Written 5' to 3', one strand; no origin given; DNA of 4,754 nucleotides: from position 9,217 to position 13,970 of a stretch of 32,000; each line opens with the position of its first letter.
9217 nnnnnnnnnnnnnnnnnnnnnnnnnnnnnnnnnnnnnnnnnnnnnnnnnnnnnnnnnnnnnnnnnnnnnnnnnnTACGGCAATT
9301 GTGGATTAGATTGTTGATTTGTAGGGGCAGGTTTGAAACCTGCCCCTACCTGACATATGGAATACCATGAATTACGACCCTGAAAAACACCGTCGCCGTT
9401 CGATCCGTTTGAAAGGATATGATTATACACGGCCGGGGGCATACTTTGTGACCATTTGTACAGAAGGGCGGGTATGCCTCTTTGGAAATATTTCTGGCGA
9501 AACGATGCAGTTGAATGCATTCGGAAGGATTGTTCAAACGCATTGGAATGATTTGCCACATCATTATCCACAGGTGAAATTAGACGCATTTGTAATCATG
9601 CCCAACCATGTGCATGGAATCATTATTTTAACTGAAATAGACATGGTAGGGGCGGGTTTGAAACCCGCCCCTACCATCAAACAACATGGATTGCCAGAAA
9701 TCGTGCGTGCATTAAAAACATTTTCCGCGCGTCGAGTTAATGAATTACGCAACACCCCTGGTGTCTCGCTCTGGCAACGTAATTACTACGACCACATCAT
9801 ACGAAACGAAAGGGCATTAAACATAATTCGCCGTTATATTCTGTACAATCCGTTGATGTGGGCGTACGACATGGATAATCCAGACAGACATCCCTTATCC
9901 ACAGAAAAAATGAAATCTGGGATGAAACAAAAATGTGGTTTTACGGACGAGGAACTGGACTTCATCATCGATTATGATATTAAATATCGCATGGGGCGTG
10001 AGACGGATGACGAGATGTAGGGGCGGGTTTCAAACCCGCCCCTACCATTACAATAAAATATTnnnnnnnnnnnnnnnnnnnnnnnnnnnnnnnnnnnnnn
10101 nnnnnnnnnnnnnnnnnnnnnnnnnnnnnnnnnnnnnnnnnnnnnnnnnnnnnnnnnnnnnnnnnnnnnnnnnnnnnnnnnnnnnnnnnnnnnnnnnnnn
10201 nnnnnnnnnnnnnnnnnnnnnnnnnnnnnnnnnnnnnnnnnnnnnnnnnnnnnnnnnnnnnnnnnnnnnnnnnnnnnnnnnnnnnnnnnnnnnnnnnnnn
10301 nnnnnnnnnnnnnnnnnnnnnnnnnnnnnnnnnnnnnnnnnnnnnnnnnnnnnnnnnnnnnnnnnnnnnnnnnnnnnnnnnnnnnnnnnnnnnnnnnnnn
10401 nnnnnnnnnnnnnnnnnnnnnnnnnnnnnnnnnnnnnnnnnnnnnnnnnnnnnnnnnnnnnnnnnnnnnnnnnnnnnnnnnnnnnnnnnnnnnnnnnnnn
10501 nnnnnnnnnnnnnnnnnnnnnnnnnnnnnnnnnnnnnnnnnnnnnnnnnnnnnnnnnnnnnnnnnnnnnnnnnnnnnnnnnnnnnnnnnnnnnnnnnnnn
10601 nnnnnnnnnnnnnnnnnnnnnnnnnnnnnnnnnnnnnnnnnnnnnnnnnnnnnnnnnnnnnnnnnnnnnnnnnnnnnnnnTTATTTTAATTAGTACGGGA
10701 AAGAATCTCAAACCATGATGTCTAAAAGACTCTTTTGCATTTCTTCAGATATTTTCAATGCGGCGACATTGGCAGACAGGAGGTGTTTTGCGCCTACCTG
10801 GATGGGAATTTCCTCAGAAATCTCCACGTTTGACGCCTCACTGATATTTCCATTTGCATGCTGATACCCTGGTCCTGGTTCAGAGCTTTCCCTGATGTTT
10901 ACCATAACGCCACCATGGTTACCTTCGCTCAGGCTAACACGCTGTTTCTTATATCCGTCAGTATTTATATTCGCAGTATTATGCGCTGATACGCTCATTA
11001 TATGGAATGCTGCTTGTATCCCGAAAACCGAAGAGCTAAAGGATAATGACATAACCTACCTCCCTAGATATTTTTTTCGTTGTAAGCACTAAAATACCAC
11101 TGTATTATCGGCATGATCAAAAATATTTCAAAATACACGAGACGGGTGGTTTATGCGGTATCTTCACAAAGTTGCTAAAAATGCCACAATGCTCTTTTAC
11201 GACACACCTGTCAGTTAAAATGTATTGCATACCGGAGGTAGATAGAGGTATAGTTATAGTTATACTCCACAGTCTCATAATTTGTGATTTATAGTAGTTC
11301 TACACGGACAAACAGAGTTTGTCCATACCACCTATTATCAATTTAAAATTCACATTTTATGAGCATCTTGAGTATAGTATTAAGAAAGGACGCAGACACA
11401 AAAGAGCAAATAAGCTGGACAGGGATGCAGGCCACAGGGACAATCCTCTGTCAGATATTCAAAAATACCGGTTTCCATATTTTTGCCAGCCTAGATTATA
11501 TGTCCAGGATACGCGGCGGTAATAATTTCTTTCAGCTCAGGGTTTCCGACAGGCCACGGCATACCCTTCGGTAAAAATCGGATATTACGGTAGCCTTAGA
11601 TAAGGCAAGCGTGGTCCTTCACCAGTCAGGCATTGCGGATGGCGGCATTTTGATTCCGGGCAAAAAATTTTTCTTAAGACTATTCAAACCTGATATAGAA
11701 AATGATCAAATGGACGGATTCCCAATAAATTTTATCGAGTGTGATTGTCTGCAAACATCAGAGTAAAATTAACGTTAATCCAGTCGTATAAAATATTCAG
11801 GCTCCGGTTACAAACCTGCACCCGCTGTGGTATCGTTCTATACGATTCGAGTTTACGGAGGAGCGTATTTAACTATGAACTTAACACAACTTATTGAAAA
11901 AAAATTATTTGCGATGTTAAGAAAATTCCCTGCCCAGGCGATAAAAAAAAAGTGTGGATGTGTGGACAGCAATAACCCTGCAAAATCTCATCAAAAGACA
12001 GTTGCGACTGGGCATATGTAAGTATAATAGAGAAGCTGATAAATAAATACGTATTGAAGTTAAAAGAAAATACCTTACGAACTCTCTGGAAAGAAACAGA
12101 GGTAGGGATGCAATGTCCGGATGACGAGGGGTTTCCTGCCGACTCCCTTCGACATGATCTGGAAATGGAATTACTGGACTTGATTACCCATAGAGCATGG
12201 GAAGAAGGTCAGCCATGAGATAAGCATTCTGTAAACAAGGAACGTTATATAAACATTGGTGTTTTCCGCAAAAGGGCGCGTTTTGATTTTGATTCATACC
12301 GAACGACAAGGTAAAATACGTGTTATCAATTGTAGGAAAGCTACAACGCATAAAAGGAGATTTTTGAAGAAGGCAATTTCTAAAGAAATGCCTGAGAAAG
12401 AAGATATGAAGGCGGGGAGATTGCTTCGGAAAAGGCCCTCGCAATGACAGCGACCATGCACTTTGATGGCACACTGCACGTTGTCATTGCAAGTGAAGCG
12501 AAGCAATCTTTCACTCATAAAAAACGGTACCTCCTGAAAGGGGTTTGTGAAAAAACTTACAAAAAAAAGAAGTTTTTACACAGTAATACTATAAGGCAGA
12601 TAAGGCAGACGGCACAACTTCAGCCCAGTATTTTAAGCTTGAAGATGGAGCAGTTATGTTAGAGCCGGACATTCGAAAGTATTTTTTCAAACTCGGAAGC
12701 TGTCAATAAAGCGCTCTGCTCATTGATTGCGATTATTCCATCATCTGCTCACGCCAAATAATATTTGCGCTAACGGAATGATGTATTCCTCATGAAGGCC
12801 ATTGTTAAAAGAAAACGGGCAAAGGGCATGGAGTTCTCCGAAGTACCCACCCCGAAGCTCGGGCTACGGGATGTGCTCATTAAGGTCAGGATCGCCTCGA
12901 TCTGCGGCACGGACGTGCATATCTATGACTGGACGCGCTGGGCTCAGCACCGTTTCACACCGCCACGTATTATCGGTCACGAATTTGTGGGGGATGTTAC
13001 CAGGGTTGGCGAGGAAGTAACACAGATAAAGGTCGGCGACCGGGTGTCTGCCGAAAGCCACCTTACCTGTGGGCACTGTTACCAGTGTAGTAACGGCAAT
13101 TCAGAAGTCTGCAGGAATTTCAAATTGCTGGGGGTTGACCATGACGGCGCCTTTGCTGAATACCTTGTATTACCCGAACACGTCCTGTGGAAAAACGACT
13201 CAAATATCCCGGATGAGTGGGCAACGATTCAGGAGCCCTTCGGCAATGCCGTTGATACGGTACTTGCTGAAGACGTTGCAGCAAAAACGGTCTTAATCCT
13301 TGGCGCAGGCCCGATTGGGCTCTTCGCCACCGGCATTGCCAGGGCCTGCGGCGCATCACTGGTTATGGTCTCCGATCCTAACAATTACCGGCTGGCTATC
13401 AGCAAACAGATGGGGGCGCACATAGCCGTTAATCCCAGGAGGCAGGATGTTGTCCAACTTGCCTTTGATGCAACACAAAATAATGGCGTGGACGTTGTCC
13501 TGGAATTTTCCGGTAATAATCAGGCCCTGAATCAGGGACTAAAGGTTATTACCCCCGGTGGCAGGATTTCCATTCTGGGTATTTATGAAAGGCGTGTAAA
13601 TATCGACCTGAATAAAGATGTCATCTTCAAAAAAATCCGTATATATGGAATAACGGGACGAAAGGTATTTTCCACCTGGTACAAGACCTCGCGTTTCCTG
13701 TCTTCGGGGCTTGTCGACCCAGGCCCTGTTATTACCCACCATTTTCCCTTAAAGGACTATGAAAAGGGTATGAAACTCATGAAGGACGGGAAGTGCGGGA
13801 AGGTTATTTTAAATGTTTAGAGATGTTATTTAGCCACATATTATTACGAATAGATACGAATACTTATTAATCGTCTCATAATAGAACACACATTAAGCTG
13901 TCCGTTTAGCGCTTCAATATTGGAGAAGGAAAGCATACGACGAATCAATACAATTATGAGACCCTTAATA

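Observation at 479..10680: PLD-SNF2 helicase + type IIG-like methyltransferase + DprA-like gene: an RM-like defence locus caught in multi-hit decay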

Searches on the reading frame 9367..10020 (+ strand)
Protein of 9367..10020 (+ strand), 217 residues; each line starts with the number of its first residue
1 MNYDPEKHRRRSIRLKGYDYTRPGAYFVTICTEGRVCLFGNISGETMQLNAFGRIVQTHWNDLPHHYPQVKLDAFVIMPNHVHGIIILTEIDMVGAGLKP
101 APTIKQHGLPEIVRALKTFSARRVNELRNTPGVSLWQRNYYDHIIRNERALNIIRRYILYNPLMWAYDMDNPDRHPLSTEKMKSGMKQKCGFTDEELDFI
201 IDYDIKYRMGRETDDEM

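Call 3: search_protein_families(library=pfam, proteins=[window:9367-10020:+], max_evalue=0.01)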
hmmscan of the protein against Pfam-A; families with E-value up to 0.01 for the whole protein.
window:9367-10020:+ (217 aa): 1 family
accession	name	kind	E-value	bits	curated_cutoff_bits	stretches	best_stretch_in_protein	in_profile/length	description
PF01797.21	Y1_Tnp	-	7.6e-06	26.5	23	1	106-158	62-118/121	Transposase IS200 like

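Call 5: search_protein_families(library=padloc, proteins=[window:9367-10020:+], max_evalue=0.01)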
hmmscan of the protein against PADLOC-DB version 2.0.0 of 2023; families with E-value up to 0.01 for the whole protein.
window:9367-10020:+ (217 aa): 1 family
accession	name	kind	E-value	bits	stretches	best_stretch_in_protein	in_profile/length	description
PDLC03628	REase_MTase_IIG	-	1.1e-08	31.6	1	186-215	1071-1100/1100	Type IIG restriction enzyme-methyltransferase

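Call 6: search_protein_families(library=ncbifam, proteins=[window:9367-10020:+], max_evalue=0.01)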
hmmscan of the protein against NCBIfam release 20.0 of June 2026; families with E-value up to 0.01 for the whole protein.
window:9367-10020:+ (217 aa): 2 families
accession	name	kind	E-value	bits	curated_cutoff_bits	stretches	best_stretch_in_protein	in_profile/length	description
NF047646.1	REP_Tyr_transpos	equivalog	4.2e-18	65.6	80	1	22-163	8-132/146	REP-associated tyrosine transposase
NF033573.1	transpos_IS200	equivalog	0.0077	16.4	55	0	70-158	47-124/126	IS200/IS605 family transposase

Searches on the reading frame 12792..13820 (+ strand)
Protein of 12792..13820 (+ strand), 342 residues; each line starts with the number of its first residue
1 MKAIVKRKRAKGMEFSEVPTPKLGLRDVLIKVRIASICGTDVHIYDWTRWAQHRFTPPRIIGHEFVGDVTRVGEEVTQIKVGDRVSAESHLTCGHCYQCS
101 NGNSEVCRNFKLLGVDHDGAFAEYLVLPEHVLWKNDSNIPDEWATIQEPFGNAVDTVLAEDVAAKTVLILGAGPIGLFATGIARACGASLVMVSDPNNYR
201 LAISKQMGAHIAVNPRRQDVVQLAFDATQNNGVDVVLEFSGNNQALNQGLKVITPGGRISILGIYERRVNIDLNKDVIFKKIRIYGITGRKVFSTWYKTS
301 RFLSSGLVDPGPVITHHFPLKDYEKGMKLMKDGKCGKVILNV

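Call 107: search_protein_families(library=pfam, proteins=[window:12792-13820:+], max_evalue=0.0001)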
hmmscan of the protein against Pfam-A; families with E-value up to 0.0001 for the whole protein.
window:12792-13820:+ (342 aa): 4 families
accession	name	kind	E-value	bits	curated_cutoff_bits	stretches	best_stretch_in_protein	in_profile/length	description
PF08240.17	ADH_N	-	4.3e-30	104.5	23.5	1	26-134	3-101/104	Alcohol dehydrogenase GroES-like domain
PF00107.32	ADH_zinc_N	-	2.3e-27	95.9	31.8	1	174-304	1-128/129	Zinc-binding dehydrogenase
PF16912.11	Glu_dehyd_C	-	2e-09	37.7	34.9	1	162-280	29-146/211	Glucose dehydrogenase C-terminus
PF13602.12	ADH_zinc_N_2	-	1.2e-07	33.2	27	1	208-340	2-134/134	Zinc-binding dehydrogenase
